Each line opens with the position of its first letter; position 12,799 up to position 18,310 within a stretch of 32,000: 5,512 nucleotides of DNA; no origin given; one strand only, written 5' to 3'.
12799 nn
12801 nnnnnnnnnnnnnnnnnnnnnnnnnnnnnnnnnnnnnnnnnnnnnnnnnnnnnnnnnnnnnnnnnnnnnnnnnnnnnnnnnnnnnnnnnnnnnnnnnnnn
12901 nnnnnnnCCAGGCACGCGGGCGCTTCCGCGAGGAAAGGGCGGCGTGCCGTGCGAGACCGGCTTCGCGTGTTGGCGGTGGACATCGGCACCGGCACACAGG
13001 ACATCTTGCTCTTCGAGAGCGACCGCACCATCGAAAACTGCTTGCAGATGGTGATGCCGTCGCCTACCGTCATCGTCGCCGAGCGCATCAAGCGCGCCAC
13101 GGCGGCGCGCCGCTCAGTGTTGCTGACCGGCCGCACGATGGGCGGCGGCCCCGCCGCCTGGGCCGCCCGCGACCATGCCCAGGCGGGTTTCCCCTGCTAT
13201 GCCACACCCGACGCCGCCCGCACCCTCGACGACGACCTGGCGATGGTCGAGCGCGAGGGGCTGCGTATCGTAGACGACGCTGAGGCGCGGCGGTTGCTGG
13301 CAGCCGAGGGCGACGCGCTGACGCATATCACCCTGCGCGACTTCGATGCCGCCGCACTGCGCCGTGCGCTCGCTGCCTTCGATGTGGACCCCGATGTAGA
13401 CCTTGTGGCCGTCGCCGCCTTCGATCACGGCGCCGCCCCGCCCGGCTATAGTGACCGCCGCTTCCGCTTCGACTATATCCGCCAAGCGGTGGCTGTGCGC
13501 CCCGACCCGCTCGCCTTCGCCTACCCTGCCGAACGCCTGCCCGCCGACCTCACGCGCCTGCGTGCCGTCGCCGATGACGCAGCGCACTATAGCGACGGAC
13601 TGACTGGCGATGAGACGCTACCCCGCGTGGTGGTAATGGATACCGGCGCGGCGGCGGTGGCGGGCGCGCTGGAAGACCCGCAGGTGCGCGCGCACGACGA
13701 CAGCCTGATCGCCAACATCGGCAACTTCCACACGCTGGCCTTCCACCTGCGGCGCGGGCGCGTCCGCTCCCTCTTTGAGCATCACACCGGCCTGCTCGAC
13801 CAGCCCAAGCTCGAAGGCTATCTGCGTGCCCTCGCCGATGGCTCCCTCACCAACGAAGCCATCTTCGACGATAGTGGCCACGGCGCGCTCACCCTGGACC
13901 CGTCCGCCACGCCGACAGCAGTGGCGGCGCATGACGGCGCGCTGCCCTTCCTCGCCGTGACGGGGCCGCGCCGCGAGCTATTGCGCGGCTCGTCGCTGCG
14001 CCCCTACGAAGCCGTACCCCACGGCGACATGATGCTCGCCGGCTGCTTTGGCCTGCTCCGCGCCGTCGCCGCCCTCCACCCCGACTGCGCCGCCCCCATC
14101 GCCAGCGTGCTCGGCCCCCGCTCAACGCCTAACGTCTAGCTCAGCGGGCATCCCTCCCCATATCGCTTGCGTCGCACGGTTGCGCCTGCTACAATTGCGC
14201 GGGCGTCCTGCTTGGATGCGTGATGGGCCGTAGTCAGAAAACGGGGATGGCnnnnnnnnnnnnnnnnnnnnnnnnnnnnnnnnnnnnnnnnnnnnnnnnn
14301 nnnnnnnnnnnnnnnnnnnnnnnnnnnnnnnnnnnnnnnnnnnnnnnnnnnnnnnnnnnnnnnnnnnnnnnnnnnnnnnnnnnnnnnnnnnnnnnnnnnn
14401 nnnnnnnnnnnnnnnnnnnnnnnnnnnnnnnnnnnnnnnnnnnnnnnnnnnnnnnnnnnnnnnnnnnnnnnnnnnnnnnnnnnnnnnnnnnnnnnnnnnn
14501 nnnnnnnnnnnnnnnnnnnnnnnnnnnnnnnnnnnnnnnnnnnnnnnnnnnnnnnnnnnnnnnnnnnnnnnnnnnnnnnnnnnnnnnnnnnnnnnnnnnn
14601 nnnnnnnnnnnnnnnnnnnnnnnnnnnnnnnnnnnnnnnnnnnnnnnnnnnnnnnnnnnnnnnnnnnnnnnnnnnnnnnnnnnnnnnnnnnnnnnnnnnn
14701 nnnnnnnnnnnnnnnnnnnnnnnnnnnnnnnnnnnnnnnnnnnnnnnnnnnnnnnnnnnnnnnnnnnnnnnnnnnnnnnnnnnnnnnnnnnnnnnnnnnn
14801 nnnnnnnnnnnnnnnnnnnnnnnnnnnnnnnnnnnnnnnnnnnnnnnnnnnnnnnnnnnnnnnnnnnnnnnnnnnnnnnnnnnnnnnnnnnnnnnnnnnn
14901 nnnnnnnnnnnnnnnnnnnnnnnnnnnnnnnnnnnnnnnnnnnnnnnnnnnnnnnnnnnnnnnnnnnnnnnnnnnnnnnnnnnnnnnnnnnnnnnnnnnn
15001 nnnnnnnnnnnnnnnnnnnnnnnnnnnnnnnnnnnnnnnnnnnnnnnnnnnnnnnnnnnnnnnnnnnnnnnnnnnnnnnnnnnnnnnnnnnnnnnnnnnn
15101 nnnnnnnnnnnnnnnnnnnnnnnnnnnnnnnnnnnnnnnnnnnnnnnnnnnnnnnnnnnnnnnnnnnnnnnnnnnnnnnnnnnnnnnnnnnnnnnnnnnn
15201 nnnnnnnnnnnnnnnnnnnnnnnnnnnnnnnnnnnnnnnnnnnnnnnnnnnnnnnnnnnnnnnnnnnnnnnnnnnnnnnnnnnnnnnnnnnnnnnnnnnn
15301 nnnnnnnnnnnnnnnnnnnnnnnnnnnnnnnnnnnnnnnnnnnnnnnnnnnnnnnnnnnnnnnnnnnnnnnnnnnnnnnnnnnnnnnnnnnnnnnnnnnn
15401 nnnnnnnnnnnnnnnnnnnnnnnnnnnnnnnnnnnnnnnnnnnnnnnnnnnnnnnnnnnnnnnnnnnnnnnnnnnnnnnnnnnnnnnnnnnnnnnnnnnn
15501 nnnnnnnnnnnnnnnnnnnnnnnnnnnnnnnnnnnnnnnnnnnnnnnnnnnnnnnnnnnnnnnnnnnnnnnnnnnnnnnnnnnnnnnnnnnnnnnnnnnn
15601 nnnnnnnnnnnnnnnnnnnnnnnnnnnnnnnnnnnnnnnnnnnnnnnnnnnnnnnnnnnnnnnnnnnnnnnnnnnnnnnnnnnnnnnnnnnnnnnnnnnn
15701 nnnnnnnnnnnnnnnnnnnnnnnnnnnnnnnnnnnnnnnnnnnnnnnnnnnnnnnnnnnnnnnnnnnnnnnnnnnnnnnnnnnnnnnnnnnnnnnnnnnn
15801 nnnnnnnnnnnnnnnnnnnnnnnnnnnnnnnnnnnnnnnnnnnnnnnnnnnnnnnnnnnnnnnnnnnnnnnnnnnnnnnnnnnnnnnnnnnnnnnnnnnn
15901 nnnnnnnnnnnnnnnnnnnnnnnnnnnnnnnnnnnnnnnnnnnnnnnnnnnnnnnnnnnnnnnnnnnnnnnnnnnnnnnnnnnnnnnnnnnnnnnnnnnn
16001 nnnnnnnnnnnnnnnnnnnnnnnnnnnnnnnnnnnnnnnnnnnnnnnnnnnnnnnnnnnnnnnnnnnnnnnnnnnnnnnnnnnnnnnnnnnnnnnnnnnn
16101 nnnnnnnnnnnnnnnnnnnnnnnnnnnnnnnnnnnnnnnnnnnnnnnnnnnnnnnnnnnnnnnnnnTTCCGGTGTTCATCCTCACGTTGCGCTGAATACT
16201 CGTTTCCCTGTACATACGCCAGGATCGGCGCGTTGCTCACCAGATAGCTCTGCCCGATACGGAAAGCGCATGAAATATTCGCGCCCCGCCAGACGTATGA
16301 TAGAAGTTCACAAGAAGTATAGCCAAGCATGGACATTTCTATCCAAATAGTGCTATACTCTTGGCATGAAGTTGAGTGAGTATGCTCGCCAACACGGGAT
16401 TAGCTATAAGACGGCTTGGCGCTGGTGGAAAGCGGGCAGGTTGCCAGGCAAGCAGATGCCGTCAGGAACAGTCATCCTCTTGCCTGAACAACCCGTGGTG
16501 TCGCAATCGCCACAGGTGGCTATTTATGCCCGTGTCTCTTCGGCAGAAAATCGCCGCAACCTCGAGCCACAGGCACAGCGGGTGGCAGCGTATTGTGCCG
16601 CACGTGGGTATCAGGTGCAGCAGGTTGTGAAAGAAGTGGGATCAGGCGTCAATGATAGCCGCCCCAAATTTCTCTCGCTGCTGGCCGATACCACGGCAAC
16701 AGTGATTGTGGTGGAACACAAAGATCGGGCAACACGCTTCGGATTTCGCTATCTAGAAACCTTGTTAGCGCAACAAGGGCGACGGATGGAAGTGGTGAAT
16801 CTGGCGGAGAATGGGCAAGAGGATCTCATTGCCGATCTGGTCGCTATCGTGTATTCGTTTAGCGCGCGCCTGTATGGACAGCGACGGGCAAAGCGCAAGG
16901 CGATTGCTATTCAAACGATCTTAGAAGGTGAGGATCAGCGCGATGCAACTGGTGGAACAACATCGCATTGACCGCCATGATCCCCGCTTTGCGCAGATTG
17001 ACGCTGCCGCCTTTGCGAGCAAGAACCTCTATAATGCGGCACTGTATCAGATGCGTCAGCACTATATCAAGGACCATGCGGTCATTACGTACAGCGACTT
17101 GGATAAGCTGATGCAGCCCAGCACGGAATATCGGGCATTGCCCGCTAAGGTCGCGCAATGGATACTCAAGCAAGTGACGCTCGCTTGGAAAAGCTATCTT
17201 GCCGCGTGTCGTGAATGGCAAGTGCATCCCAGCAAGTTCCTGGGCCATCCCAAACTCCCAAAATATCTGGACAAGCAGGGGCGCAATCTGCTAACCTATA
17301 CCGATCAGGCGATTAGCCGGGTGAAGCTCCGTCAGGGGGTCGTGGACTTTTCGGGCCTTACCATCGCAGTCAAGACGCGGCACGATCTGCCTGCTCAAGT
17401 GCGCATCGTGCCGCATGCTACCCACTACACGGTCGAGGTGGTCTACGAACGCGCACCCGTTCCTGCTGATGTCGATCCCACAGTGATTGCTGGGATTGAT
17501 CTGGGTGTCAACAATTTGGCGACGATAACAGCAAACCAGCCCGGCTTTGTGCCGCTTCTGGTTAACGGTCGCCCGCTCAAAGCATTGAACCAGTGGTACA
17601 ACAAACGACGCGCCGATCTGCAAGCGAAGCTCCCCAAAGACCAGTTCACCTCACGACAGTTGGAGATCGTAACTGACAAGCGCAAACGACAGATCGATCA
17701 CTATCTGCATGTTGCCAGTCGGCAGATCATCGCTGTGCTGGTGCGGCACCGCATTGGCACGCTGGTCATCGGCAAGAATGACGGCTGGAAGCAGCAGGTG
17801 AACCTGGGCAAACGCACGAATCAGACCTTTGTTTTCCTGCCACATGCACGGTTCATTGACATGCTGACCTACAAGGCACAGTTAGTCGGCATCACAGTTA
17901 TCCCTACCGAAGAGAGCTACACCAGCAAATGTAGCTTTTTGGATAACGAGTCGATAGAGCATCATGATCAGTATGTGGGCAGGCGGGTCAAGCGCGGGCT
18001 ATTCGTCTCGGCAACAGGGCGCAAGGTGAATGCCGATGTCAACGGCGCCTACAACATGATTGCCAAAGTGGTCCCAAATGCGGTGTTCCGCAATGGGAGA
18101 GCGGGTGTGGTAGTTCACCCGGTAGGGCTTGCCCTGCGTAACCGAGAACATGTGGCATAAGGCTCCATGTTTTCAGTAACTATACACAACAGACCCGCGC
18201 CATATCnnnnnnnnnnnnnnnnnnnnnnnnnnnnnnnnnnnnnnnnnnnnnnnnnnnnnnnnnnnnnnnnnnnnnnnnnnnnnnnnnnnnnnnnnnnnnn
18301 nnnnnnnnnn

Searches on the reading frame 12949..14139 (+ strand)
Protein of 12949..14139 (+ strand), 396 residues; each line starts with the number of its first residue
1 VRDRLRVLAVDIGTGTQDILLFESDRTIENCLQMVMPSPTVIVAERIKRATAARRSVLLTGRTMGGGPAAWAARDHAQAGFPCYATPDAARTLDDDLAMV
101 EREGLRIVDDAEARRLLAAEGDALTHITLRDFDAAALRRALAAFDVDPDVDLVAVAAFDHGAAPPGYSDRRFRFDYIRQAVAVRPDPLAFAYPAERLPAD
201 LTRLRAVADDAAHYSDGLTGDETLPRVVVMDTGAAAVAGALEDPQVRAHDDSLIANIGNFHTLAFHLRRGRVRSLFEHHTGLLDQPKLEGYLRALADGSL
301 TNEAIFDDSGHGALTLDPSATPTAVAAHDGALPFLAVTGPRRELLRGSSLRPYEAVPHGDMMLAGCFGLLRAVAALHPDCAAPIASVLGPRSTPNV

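Call 48: search_protein_families(library=pfam, proteins=[window:12949-14139:+], max_evalue=0.0001)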
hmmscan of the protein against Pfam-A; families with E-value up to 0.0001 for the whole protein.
window:12949-14139:+ (396 aa): 1 family
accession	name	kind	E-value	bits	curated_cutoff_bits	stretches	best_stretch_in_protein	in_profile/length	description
PF08735.15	DUF1786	-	4.6e-72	242.8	25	1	64-344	1-252/252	Putative pyruvate format-lyase activating enzyme (DUF1786)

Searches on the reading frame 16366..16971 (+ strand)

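Call 8: search_protein_families(library=pfam, proteins=[window:16366-16971:+], max_evalue=0.01)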
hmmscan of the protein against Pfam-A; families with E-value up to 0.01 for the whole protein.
window:16366-16971:+ (201 aa): 1 family
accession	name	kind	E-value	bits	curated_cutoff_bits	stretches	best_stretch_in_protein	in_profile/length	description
PF00239.26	Resolvase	-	7.4e-17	62.2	23.3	1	51-177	1-135/145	Resolvase, N terminal domain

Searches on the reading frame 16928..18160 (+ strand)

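Call 8: search_protein_families(library=pfam, proteins=[window:16928-18160:+], max_evalue=0.01)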
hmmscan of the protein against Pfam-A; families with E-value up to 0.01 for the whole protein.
window:16928-18160:+ (410 aa): 2 families
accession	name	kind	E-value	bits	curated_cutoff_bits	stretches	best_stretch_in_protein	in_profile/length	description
PF01385.25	OrfB_IS605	-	4.1e-20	72.6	30.5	1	171-284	2-116/120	Probable transposase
PF07282.18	Cas12f1-like_TNB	-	2.2e-11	44.2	26.3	1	306-377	1-60/60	Cas12f1-like, TNB domain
